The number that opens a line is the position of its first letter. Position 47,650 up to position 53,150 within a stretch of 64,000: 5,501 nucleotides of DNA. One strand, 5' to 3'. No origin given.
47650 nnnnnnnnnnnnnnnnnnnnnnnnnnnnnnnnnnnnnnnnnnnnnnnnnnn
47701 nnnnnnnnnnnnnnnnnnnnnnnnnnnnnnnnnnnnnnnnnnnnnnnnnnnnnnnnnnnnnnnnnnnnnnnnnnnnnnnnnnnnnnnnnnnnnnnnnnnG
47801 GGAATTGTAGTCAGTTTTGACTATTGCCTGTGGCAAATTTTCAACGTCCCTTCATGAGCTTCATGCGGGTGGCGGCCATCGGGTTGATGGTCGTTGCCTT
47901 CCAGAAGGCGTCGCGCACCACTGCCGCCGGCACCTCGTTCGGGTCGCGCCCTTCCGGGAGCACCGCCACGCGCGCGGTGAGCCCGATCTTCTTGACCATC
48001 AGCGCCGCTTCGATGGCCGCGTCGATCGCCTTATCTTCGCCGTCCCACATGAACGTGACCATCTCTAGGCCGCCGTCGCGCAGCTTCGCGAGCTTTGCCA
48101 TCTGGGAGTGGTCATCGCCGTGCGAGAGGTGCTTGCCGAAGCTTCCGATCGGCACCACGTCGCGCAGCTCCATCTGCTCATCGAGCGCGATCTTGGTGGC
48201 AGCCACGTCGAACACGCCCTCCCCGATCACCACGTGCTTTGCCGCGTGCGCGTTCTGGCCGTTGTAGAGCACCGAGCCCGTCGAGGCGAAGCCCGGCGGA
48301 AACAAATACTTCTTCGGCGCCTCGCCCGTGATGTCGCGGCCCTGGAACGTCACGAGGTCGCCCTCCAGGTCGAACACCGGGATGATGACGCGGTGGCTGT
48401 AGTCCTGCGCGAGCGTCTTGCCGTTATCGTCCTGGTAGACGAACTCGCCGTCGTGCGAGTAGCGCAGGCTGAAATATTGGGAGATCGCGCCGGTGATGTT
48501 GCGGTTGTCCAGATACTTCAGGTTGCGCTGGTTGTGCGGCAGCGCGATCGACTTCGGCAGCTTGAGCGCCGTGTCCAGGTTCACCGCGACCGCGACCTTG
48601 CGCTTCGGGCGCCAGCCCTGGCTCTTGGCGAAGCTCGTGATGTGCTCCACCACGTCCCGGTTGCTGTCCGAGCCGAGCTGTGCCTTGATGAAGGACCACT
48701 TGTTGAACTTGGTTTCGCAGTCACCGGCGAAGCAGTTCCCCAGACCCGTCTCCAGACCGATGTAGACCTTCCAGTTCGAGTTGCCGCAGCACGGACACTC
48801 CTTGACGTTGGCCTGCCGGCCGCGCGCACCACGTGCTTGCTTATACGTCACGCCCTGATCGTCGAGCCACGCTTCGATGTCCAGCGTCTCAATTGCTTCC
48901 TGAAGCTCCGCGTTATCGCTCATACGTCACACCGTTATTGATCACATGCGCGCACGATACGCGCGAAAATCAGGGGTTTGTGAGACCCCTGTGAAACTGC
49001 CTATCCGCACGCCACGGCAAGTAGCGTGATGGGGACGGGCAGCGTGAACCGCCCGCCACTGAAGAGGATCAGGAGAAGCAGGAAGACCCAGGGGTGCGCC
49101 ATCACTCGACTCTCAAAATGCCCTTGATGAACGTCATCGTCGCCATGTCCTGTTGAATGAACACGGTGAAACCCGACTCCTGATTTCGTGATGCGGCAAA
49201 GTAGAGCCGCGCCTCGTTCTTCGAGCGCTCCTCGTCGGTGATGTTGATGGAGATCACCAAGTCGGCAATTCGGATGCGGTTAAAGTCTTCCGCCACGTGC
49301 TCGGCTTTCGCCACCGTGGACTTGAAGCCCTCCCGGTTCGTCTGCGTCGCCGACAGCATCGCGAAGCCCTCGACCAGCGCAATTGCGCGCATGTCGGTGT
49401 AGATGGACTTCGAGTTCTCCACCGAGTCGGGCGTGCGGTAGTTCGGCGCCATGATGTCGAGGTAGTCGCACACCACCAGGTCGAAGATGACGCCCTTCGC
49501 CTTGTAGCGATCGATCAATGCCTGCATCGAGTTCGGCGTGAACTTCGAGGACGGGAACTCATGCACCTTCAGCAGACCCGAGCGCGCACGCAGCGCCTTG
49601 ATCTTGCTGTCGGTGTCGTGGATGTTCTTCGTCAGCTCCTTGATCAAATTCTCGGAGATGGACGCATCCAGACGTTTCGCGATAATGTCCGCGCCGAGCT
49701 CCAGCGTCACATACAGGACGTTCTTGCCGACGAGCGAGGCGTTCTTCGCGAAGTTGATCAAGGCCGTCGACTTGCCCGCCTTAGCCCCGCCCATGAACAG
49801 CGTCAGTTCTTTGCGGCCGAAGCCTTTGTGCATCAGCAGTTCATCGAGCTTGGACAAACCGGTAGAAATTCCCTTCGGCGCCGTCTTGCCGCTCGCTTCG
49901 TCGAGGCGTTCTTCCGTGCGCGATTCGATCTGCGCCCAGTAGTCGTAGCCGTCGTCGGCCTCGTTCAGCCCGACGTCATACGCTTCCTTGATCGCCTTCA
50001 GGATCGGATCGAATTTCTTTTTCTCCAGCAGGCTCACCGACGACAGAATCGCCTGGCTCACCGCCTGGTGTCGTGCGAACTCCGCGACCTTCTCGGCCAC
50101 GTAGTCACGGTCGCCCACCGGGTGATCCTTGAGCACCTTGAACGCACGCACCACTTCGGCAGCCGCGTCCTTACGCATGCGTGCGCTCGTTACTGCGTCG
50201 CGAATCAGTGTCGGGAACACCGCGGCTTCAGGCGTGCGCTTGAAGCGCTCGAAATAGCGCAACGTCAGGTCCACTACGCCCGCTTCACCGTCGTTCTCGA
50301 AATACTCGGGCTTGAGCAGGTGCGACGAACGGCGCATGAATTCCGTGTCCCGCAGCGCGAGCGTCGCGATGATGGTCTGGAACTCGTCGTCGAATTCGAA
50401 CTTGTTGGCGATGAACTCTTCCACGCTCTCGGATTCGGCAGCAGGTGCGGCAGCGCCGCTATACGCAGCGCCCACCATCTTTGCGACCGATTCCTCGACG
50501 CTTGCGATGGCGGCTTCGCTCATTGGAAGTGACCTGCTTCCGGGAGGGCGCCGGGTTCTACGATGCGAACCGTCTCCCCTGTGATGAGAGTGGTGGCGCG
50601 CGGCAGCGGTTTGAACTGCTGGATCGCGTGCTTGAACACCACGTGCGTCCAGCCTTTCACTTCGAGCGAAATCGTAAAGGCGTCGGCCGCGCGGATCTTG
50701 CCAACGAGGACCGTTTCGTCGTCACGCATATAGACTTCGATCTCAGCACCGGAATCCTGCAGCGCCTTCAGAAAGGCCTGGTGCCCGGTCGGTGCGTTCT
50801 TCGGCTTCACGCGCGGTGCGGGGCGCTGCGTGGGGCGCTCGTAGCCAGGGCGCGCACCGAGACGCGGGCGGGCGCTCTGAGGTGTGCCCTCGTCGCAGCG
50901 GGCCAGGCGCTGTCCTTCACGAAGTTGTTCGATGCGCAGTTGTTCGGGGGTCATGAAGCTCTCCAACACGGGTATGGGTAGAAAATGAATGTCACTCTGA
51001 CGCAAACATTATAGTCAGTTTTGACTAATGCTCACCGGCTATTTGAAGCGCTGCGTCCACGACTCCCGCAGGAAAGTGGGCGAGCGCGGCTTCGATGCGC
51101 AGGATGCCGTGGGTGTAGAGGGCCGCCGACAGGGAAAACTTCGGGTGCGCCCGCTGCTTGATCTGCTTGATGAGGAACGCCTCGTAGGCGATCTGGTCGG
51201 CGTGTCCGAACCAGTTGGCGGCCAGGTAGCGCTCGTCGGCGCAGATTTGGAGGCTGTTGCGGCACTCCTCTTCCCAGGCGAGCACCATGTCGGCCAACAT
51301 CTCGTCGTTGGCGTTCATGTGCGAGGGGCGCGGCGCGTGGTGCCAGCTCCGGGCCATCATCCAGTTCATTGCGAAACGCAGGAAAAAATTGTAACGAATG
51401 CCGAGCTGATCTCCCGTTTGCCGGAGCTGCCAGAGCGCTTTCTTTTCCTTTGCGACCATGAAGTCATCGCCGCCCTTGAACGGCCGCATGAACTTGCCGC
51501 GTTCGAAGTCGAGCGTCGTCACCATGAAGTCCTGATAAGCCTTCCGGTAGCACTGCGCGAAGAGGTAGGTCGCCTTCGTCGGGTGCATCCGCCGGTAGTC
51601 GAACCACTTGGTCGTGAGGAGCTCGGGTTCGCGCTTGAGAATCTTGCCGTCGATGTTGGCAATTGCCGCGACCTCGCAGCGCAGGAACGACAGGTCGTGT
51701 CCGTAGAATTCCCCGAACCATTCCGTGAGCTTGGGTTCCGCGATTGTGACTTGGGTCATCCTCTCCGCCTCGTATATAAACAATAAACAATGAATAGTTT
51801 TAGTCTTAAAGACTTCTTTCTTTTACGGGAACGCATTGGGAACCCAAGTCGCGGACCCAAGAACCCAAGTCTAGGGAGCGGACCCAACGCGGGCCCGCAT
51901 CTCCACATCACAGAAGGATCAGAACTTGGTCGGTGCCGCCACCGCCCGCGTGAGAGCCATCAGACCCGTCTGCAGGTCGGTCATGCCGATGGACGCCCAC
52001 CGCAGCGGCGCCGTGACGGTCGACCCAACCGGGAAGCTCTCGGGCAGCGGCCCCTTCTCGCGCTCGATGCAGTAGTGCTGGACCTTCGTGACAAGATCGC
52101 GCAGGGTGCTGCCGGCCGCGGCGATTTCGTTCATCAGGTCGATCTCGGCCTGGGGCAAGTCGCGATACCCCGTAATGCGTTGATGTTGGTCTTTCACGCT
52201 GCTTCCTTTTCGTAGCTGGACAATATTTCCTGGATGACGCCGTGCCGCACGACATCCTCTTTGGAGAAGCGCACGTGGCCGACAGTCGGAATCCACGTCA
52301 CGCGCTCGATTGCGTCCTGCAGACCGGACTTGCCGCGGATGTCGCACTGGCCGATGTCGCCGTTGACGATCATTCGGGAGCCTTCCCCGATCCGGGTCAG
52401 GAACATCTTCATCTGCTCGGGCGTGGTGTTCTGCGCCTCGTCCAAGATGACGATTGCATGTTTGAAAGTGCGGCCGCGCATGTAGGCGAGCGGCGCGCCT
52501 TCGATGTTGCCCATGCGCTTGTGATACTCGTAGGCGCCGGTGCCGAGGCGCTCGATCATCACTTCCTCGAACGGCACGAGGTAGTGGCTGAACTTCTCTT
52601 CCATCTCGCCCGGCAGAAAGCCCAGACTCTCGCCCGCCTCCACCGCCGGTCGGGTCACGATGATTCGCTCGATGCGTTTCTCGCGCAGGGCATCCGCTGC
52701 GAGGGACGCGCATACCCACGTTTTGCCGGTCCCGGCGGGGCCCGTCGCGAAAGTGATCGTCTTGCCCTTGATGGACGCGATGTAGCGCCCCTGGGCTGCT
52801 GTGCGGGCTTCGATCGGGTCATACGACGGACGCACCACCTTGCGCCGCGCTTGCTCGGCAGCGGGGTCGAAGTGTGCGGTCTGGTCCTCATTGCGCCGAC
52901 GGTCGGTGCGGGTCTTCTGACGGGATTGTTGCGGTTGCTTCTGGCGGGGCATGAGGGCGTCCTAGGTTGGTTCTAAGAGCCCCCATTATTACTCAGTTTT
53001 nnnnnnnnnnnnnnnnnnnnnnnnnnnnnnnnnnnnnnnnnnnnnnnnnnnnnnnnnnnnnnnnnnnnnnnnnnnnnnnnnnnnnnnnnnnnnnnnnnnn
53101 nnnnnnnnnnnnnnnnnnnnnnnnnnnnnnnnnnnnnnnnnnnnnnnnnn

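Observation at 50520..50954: Phage-encoded Hfq-like Sm protein downstream of the replicative helicase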

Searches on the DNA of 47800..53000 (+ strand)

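Call 7: search_dna_similar(collection=phages, query=window:47800-53000:+, mode=near)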
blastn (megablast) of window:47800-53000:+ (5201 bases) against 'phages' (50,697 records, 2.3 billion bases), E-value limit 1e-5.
No match.

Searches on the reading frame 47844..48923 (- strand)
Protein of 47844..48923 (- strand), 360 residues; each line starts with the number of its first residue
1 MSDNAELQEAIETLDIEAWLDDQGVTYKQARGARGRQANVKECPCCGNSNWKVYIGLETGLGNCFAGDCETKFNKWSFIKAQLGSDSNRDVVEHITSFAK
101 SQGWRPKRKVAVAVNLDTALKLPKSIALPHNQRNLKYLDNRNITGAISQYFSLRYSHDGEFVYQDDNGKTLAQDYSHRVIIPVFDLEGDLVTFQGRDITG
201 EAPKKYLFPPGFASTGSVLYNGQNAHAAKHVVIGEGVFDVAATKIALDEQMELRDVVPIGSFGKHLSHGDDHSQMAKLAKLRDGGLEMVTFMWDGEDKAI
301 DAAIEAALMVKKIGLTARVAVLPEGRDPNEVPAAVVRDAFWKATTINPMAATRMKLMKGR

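Call 4: search_protein_families(library=pfam, proteins=[window:47844-48923:-], max_evalue=1)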
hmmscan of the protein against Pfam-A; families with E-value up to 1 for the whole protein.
window:47844-48923:- (360 aa): 2 families
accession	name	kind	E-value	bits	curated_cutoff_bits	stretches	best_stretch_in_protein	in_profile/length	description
PF08275.17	DNAG_N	-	2.8e-09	37.6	26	1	166-207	66-107/128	DNA primase catalytic core, N-terminal domain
PF13155.12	Toprim_2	-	0.024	15.4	22.1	1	274-331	31-87/88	Toprim-like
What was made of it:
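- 47841..48923 (-): DnaG-type primase, last gene of the unit. Pfam DNAG_N/Toprim (call 4).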
